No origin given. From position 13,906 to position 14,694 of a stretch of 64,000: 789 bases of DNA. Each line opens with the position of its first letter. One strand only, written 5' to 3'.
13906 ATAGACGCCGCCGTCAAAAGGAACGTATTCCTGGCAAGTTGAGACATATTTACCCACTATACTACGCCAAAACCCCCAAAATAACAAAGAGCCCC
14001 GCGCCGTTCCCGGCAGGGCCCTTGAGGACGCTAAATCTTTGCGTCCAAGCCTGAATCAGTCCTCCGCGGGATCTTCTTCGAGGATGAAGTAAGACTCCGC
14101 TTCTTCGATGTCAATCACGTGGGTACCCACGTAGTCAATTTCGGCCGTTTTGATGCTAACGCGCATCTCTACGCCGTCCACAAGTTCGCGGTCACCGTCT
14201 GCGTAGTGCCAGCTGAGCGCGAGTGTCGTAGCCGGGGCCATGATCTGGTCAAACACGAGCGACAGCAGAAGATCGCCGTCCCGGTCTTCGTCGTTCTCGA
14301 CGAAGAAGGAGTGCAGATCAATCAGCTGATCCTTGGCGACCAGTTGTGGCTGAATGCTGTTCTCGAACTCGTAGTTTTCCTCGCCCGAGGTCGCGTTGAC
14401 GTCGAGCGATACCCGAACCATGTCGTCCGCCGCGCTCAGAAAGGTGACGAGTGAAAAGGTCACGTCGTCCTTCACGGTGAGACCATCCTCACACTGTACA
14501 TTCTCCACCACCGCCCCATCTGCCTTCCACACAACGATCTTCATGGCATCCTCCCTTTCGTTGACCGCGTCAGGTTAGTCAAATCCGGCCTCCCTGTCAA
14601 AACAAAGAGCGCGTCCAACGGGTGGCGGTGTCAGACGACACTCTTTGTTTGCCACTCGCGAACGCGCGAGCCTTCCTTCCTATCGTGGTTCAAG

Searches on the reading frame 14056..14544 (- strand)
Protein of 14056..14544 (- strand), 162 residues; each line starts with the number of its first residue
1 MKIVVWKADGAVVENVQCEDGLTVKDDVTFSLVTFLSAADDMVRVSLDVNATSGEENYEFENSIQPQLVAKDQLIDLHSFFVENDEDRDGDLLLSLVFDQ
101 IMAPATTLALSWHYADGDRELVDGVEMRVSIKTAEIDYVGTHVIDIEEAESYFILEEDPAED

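Call 32: search_protein_families(library=phrogs, proteins=[window:14056-14544:-], max_evalue=1)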
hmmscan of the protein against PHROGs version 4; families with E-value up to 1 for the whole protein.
window:14056-14544:- (162 aa): 2 families
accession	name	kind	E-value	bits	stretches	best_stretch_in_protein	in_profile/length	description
phrog_38414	-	unknown function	0.071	14.3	1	110-136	24-51/58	-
phrog_10900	-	unknown function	0.34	12.2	0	35-52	37-54/64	-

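Call 33: search_protein_families(library=padloc, proteins=[window:14056-14544:-], max_evalue=1)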
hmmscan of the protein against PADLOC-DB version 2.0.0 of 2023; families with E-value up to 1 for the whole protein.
window:14056-14544:- (162 aa): 0 families

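Call 34: search_protein_families(library=ncbifam, proteins=[window:14056-14544:-], max_evalue=1)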
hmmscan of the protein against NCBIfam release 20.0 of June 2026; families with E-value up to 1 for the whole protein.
window:14056-14544:- (162 aa): 0 families
